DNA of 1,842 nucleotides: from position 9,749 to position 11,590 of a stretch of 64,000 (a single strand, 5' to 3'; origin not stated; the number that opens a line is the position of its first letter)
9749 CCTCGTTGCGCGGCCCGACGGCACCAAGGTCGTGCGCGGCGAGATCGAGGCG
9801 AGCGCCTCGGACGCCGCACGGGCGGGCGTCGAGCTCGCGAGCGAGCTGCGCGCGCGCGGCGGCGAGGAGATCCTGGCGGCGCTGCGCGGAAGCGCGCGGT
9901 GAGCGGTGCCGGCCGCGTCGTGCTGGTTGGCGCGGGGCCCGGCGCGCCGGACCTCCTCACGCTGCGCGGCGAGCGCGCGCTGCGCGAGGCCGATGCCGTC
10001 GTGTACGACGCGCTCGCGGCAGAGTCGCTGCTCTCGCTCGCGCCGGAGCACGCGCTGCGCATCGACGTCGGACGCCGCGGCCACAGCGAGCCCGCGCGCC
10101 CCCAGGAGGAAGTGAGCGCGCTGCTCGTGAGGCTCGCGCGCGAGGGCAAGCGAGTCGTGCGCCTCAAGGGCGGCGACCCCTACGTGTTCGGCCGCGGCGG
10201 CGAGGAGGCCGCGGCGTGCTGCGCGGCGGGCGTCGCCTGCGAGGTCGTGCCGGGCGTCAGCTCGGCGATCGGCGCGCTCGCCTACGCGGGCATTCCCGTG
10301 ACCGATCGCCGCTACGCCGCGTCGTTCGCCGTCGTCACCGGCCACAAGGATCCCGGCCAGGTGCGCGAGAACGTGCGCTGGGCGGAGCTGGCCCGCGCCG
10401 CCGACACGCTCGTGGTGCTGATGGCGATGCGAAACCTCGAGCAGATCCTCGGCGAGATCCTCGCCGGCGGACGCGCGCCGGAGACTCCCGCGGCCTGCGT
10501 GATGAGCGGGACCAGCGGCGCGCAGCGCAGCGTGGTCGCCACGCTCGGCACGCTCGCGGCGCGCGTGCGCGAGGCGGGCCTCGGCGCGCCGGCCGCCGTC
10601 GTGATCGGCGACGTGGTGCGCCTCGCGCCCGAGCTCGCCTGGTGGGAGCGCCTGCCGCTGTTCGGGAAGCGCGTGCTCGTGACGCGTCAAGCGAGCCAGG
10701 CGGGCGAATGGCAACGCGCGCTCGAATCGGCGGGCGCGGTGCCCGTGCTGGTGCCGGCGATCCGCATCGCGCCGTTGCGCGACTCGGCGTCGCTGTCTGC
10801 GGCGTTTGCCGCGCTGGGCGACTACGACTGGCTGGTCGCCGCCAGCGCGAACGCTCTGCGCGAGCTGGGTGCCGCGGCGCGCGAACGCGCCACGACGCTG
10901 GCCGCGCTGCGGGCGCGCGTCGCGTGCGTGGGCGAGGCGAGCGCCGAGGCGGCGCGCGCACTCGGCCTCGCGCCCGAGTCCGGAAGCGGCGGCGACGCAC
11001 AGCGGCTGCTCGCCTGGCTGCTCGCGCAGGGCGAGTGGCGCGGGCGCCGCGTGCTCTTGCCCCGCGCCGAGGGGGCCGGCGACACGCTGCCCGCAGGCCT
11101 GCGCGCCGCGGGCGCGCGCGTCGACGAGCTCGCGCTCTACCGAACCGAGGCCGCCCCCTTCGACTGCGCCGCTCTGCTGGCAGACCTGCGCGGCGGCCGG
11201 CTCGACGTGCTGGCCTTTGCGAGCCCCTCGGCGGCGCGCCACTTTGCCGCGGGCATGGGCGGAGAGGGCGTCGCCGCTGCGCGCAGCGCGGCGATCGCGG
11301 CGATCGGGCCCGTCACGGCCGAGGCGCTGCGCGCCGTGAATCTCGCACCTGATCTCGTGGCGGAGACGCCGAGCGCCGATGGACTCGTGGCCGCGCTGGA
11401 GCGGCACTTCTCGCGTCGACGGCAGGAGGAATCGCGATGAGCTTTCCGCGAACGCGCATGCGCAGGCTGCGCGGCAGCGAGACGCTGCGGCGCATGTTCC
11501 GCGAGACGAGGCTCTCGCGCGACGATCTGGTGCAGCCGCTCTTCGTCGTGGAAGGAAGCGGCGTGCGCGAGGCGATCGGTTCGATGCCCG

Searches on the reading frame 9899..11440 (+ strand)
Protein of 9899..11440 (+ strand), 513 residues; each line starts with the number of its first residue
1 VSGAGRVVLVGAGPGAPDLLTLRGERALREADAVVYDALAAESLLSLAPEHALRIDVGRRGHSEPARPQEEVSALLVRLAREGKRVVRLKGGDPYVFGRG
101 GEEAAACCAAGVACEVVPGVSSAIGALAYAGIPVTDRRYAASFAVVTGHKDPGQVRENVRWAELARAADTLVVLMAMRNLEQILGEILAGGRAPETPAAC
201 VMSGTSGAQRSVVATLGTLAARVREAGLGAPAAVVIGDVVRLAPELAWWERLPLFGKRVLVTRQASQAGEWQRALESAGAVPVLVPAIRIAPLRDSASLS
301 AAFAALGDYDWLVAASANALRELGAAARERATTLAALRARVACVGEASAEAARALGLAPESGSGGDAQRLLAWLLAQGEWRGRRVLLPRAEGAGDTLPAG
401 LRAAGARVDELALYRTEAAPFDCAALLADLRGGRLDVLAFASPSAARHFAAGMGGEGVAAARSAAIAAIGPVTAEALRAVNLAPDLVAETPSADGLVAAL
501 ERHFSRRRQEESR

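Call 65: search_protein_families(library=pfam, proteins=[window:9899-11440:+], max_evalue=0.001)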
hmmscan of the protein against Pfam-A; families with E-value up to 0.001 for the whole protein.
window:9899-11440:+ (513 aa): 2 families
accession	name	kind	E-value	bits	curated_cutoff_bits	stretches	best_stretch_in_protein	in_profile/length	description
PF02602.20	HEM4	-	6e-55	186.3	27.5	1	270-498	2-231/231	Uroporphyrinogen-III synthase HemD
PF00590.25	TP_methylase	-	1.5e-49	169.3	27.8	1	6-220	1-212/212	Tetrapyrrole (Corrin/Porphyrin) Methylases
